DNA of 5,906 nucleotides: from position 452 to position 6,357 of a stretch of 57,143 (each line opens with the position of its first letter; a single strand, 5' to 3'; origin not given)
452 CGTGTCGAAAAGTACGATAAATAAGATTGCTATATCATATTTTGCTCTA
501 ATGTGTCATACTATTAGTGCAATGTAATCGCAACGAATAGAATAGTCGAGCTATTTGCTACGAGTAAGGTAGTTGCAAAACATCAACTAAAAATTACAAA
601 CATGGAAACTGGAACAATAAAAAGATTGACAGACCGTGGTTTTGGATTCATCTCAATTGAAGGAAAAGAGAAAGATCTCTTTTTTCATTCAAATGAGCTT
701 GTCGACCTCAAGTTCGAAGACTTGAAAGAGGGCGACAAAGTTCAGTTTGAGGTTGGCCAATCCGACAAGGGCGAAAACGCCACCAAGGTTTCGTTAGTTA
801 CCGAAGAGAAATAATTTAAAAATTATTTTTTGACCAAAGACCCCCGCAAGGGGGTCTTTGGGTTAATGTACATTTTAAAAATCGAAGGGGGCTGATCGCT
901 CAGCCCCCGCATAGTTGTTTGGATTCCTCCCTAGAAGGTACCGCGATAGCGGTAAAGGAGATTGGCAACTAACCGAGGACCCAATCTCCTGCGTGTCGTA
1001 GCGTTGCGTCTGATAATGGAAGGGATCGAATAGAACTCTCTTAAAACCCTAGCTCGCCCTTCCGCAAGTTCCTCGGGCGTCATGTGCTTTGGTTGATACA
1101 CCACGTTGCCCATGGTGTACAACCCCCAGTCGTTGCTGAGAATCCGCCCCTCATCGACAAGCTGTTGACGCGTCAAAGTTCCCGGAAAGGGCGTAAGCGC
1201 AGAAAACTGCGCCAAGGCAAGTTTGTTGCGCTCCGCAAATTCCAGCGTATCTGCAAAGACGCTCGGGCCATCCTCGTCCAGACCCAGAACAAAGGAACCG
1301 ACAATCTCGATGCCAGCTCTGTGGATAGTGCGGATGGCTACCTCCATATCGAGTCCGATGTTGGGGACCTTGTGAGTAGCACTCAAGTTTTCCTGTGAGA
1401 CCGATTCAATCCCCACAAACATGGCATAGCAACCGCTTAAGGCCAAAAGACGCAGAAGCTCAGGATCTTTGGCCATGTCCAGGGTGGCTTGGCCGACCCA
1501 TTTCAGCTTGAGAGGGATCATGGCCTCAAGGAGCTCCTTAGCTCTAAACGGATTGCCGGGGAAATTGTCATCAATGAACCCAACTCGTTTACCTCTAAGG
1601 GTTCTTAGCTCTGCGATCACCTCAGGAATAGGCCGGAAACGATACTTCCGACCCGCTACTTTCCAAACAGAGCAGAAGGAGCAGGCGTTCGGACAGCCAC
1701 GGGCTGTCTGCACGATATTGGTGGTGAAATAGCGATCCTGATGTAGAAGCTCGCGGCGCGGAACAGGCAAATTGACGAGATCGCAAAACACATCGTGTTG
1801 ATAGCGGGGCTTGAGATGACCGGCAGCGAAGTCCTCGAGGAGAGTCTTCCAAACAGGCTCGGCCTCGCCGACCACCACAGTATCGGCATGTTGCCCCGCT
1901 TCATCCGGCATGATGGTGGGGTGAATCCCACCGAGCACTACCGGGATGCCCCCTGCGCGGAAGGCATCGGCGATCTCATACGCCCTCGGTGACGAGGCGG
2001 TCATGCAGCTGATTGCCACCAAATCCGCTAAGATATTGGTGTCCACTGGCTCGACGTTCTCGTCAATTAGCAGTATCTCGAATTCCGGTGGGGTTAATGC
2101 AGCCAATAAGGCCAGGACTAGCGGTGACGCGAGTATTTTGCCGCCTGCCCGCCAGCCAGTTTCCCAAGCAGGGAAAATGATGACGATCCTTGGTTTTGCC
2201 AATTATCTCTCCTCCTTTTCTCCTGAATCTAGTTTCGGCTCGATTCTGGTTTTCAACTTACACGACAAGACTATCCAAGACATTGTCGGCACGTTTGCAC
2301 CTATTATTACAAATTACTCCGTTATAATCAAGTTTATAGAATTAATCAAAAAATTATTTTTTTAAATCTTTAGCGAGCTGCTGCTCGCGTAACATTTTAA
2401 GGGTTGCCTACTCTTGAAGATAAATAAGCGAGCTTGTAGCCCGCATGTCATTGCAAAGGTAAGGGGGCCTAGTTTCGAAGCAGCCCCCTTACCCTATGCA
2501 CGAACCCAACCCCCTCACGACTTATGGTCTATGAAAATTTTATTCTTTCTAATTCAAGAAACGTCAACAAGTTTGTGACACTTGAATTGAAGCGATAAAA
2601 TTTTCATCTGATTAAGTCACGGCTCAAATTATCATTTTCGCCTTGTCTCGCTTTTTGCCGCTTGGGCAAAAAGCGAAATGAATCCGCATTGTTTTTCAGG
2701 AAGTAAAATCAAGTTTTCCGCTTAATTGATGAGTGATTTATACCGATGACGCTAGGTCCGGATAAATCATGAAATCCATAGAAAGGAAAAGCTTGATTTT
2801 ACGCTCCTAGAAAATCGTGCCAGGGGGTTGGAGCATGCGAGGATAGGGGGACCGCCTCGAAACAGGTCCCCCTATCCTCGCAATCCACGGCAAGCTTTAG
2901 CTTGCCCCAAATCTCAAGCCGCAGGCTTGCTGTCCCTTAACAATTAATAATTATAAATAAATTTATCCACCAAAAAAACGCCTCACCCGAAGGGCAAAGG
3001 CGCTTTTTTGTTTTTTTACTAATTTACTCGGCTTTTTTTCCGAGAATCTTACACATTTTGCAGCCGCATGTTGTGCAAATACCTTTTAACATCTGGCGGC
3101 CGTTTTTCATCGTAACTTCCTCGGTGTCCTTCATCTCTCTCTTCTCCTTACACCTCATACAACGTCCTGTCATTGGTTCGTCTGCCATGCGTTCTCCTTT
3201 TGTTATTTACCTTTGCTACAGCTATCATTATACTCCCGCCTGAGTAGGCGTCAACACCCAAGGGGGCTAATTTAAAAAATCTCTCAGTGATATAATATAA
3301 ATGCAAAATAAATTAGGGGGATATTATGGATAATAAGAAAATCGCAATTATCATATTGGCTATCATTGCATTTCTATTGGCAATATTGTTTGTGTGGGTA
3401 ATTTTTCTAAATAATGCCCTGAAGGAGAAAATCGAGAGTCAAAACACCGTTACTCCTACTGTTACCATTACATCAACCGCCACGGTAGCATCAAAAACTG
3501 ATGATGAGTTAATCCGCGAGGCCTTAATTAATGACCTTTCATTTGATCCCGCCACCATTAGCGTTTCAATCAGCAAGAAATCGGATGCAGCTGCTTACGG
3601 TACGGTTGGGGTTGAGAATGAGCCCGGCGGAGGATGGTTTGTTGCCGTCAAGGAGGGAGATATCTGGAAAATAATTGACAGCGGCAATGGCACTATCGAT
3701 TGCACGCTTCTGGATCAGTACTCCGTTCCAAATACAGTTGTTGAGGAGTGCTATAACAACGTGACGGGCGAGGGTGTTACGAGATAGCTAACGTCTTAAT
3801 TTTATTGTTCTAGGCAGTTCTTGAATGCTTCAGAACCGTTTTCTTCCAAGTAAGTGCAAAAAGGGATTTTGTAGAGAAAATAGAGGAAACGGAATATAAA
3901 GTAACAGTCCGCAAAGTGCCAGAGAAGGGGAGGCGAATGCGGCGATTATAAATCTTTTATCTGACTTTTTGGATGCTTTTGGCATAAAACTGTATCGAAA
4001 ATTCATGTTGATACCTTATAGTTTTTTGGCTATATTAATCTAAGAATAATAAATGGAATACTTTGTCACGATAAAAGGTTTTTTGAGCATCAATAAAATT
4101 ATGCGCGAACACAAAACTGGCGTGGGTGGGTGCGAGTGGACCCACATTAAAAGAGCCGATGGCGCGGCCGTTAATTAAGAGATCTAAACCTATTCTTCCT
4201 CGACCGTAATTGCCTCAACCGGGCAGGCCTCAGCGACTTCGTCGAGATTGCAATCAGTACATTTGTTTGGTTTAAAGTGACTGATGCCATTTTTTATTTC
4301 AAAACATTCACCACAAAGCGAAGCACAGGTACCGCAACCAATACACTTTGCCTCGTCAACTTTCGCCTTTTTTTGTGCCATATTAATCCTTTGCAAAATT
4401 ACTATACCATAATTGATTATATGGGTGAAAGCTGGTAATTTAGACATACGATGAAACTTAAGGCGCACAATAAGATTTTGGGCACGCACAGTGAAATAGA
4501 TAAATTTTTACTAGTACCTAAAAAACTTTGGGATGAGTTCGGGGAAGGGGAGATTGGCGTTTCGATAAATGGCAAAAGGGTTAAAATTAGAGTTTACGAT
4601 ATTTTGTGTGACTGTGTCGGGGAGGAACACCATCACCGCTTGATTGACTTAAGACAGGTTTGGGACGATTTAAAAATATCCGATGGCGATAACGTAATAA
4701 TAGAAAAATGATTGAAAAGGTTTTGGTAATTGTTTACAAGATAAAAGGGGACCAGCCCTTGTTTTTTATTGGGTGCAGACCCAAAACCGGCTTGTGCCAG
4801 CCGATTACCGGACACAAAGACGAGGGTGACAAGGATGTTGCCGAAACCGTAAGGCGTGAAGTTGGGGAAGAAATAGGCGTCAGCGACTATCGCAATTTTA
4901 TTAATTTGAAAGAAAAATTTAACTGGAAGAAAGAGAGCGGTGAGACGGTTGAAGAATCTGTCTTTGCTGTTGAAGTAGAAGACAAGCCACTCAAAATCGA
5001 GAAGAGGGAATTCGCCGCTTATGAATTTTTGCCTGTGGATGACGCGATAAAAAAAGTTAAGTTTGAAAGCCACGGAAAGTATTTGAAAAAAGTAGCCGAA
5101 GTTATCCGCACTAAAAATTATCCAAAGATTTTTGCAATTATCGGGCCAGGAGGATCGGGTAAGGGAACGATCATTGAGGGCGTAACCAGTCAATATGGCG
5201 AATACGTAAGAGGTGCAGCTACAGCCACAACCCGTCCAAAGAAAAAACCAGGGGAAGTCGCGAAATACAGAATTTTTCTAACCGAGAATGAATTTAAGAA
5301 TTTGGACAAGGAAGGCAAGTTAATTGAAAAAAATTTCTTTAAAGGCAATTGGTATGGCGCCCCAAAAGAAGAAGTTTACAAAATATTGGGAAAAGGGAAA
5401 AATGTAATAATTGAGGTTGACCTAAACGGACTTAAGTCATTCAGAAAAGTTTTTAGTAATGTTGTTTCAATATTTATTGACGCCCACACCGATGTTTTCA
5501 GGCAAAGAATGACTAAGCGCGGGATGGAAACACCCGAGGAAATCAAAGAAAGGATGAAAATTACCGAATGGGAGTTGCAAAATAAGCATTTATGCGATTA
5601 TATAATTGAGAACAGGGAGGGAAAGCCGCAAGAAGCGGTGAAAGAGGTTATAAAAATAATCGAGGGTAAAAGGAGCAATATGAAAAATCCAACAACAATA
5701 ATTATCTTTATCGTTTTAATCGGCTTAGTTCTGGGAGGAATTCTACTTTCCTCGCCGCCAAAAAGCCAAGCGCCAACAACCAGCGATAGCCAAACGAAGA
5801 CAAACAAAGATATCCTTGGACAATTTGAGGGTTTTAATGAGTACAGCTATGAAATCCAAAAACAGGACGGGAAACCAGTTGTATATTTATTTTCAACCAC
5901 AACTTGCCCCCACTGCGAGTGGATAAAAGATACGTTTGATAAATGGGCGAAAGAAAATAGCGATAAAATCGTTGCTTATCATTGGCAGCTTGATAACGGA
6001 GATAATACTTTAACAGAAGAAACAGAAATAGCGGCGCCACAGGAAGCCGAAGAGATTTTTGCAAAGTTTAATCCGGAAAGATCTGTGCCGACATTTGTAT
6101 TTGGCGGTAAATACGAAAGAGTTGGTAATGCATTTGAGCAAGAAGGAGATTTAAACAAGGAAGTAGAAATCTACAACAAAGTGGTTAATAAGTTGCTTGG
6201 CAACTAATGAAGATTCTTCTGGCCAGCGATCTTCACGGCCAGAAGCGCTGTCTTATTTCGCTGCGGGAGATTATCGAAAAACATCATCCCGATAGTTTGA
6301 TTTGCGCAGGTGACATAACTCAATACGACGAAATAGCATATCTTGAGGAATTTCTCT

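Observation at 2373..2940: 545-nt ORF-free region made of nested, perfectly Watson-Crick palindromes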

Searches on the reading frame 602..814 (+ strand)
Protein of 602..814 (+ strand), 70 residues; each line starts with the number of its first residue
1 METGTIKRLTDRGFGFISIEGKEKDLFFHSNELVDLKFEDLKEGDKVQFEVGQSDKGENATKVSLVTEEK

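Call 34: search_protein_families(library=pfam, proteins=[window:602-814:+], max_evalue=0.01)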
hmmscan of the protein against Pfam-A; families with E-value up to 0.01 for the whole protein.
window:602-814:+ (70 aa): 3 families
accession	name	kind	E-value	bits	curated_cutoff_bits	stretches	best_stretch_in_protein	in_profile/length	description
PF00313.28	CSD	-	6.4e-19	68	27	1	3-65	2-65/66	'Cold-shock' DNA-binding domain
PF08206.17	OB_RNB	-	5.8e-05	23.2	24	1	9-51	5-42/58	Ribonuclease B OB domain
PF11604.15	CusF_Ec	-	0.0052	17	27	1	38-63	45-70/72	Copper binding periplasmic protein CusF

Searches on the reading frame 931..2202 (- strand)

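Call 34: search_protein_families(library=pfam, proteins=[window:931-2202:-], max_evalue=0.01)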
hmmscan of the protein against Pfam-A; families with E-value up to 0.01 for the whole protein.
window:931-2202:- (423 aa): 2 families
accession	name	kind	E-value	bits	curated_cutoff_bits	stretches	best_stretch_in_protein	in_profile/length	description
PF04055.27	Radical_SAM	-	1.2e-13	52.1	29.5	1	165-323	2-166/166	Radical SAM superfamily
PF02310.24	B12-binding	-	3.2e-12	46.8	32.1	1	59-116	52-115/121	B12 binding domain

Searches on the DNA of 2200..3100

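Call 4: search_rna_families(source=window, start=2200, end=3100, threshold=evalue, max_evalue=10, show_alignments=3)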
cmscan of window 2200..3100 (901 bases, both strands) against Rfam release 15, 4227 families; matches with E-value up to 10: 16.
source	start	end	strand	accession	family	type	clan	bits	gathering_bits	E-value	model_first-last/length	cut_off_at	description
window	2627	2746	-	RF00265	SNORA69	Gene; snRNA; snoRNA; HACA-box;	-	26.3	47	0.031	1-132/132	no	Small nucleolar RNA SNORA69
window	2692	2814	-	RF04134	MIR7504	Gene; miRNA;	-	25.5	83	0.054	1-124/124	no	MIR7504 microRNA precursor family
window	2832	2885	-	RF03778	mir-483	Gene; miRNA;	-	25.3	60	0.036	1-75/75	no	mir-483 microRNA precursor family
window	2834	2882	-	RF03994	mir-7558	Gene; miRNA;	-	24.8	80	0.03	1-51/51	no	mir-7558 microRNA precursor family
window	2837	2881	-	RF03964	mir-H1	Gene; miRNA;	-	21.1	97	1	1-85/85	no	mir-H1 microRNA precursor family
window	2837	2881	+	RF03964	mir-H1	Gene; miRNA;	-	21.1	97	1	1-85/85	no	mir-H1 microRNA precursor family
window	2975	3037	-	RF02844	RefA9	Gene; antisense;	-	19.2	49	3.5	1-64/64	no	Enterococcus sRNA A9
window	2453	2499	-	RF03017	RT-13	Gene; sRNA;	-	19.1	69.1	0.77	1-67/67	no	RT-13 RNA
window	2647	2885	+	RF02637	EF0408_EF0409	Gene; sRNA;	-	17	440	0.058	1-412/412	no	Enterococcus sRNA EF0408_EF0409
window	2924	3027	-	RF01387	isrC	Gene; sRNA;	-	16.9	39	1.5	1-123/123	no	isrC Hfq binding RNA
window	2459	2494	+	RF00922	mir-673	Gene; miRNA;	-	15.8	100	10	1-83/83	no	mir-673 microRNA precursor family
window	2647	2744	+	RF01886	HSR-omega_2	Gene; lncRNA;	-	14.9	55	2.9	1-87/87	no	Heat shock gene hsromega conserved region 2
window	2533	2605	-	RF04143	MIR869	Gene; miRNA;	-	13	330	1.6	1-298/298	no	MIR869 microRNA precursor family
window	2974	3009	-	RF02377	SurA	Gene; sRNA;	-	12.5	100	0.97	242-277/279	no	SurA sRNA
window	2298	2440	+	RF03124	dCoV-3UTR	Cis-reg;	CL00117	11.7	174.8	1.1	1-410/410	no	Deltacoronavirus 3'UTR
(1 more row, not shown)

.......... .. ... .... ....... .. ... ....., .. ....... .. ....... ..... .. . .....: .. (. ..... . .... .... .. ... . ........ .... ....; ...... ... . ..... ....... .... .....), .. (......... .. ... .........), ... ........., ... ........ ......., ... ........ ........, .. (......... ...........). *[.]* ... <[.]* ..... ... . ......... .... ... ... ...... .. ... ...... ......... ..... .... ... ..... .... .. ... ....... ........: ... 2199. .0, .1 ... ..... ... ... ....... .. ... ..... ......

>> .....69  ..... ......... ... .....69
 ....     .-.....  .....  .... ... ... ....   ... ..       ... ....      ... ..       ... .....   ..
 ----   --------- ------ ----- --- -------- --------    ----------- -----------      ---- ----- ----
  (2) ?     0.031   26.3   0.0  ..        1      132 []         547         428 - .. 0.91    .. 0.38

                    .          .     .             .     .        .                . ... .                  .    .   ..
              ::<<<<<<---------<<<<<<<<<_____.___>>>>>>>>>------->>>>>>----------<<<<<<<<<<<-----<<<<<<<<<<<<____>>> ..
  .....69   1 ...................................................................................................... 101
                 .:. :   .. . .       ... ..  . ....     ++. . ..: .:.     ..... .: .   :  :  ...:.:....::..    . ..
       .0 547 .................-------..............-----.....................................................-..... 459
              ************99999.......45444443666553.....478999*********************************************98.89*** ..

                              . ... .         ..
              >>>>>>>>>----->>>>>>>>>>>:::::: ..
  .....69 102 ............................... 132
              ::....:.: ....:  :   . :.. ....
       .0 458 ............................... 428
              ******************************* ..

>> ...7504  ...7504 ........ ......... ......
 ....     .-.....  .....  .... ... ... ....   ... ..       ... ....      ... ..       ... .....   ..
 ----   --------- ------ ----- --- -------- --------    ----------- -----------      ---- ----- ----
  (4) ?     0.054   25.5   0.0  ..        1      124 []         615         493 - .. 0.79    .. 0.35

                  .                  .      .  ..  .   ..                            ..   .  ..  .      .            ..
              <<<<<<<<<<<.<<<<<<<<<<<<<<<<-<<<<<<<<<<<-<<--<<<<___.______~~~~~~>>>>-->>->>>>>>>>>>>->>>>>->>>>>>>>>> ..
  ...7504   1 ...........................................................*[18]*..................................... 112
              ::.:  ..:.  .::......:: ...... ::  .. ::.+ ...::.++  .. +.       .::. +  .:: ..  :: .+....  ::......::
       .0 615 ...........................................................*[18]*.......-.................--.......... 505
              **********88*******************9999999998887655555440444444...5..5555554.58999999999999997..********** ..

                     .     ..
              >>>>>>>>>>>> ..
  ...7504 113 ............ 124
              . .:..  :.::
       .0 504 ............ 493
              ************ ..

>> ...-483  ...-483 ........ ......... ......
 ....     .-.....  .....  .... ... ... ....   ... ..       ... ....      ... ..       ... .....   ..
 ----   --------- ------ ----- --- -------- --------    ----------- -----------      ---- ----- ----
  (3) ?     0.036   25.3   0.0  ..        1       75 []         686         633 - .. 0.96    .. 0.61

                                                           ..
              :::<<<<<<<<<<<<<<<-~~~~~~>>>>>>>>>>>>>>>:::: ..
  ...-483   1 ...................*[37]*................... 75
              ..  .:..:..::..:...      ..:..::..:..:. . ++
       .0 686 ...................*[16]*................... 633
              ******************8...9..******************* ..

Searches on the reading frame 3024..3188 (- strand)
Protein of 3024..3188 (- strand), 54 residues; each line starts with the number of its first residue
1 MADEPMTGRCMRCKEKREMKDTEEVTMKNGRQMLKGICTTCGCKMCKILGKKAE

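Call 34: search_protein_families(library=pfam, proteins=[window:3024-3188:-], max_evalue=0.01)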
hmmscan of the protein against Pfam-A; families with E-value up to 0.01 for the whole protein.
window:3024-3188:- (54 aa): 1 family
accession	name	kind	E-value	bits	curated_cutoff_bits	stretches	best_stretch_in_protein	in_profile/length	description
PF18930.5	DUF5679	-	2.2e-12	47.3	27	1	10-48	2-40/40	Domain of unknown function (DUF5679)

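Call 62: find_encoding_contigs(protein=window:3024-3188:-, flank=4000, max_places=10)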
Protein window:3024-3188:- (54 aa): 8 contigs read that carry it; 7 places shown.
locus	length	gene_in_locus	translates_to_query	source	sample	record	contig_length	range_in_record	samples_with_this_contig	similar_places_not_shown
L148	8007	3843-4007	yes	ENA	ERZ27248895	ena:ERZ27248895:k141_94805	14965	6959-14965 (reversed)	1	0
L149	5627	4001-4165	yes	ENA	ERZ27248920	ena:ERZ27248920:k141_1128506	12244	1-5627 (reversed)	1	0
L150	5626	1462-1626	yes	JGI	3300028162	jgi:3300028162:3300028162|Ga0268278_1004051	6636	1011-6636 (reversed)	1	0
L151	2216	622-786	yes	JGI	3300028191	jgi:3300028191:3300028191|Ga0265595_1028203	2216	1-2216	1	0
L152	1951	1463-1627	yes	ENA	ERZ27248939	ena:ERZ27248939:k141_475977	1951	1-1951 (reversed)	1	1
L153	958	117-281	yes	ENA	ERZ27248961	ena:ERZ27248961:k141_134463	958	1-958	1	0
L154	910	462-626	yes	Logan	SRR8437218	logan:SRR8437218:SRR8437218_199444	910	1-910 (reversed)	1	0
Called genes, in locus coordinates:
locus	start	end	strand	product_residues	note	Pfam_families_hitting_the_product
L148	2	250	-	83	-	?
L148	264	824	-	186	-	PF00149:Metallophos, PF12850:Metallophos_2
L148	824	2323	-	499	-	PF00293:NUDIX, PF00625:Guanylate_kin, PF13098:Thioredoxin_2 (weak)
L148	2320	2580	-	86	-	-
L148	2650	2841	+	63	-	PF00037:Fer4 (faint), PF12837:Fer4_6 (faint), PF14697:Fer4_21 (weak), PF13370:Fer4_13 (weak), PF13459:Fer4_15 (faint)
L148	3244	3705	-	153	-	-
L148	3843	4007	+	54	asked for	PF18930:DUF5679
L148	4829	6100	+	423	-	PF02310:B12-binding, PF04055:Radical_SAM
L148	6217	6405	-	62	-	PF00313:CSD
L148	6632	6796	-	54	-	-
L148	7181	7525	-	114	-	-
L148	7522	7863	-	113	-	PF18924:DUF5674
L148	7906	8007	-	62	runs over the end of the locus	-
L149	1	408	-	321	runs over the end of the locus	PF00294:PfkB, PF08543:Phos_pyr_kin (weak)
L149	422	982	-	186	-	PF00149:Metallophos, PF12850:Metallophos_2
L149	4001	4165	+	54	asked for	PF18930:DUF5679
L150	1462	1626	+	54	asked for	PF18930:DUF5679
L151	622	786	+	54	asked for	PF18930:DUF5679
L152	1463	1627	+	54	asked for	PF18930:DUF5679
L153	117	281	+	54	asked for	PF18930:DUF5679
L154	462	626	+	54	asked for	PF18930:DUF5679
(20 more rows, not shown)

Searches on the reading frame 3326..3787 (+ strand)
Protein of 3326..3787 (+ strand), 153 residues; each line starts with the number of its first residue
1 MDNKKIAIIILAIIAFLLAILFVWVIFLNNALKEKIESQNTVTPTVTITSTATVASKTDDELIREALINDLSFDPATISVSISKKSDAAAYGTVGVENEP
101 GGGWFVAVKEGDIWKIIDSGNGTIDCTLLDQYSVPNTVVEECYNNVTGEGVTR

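Call 34: search_protein_families(library=pfam, proteins=[window:3326-3787:+], max_evalue=0.01)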
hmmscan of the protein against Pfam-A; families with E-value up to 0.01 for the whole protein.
window:3326-3787:+ (153 aa): 1 family
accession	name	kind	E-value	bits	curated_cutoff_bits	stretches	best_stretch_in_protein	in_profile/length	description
PF00558.24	Vpu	-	0.0089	16.2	24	0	1-37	1-36/81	Vpu protein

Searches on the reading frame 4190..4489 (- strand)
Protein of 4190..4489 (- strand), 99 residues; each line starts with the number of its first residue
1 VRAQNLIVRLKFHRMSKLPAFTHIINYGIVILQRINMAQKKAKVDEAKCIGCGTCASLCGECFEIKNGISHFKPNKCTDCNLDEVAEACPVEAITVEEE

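Call 34: search_protein_families(library=pfam, proteins=[window:4190-4489:-], max_evalue=0.01)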
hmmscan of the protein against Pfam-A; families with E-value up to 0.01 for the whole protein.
window:4190-4489:- (99 aa): 9 families
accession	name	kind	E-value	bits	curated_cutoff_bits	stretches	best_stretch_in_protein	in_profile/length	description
PF13370.11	Fer4_13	-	7e-07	30.3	24.5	1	44-96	1-58/58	4Fe-4S single cluster domain of Ferredoxin I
PF14697.11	Fer4_21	-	1.8e-06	28.4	35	1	42-95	1-58/59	4Fe-4S dicluster domain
PF00037.32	Fer4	-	2.2e-06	27.7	21.1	1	43-59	2-18/24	4Fe-4S binding domain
PF12837.12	Fer4_6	-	1.4e-05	25.2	25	1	42-59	2-19/24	4Fe-4S binding domain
PF13459.11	Fer4_15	-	5.1e-05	24.3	22.4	1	43-96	2-66/66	4Fe-4S single cluster domain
PF12838.12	Fer4_7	-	0.00035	21.4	27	1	38-59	27-48/52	4Fe-4S dicluster domain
PF12797.12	Fer4_2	-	0.0016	18.7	24.5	1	43-59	4-20/22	4Fe-4S binding domain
PF25160.1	LdpA_Fe-S-bd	-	0.0035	17.5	27.6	0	40-59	19-38/49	LdpA Fe-S cluster-binding domain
PF13237.11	Fer4_10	-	0.0081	16.5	25.5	0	43-90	3-53/53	4Fe-4S dicluster domain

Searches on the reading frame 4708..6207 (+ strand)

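Call 34: search_protein_families(library=pfam, proteins=[window:4708-6207:+], max_evalue=0.01)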
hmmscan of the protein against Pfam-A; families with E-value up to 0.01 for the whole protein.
window:4708-6207:+ (499 aa): 7 families
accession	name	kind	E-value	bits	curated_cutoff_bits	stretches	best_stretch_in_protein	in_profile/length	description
PF00625.27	Guanylate_kin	-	7.1e-24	84.9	25.2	1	140-318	3-179/182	Guanylate kinase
PF00293.34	NUDIX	-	2.1e-10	41.2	21.1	1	9-124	10-129/134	NUDIX domain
PF13098.12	Thioredoxin_2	-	1.5e-06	29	27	1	385-467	2-83/104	Thioredoxin-like domain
PF13238.12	AAA_18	-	0.00014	22.7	29.4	1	144-278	3-118/128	AAA domain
PF00085.26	Thioredoxin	-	0.00065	20.1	23.5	1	378-433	9-63/103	Thioredoxin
PF22193.1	MvcA_ins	-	0.0095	16.9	27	0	285-325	55-97/99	MvcA insertion domain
PF00462.30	Glutaredoxin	-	0.0095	16.6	22.9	0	392-413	1-22/60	Glutaredoxin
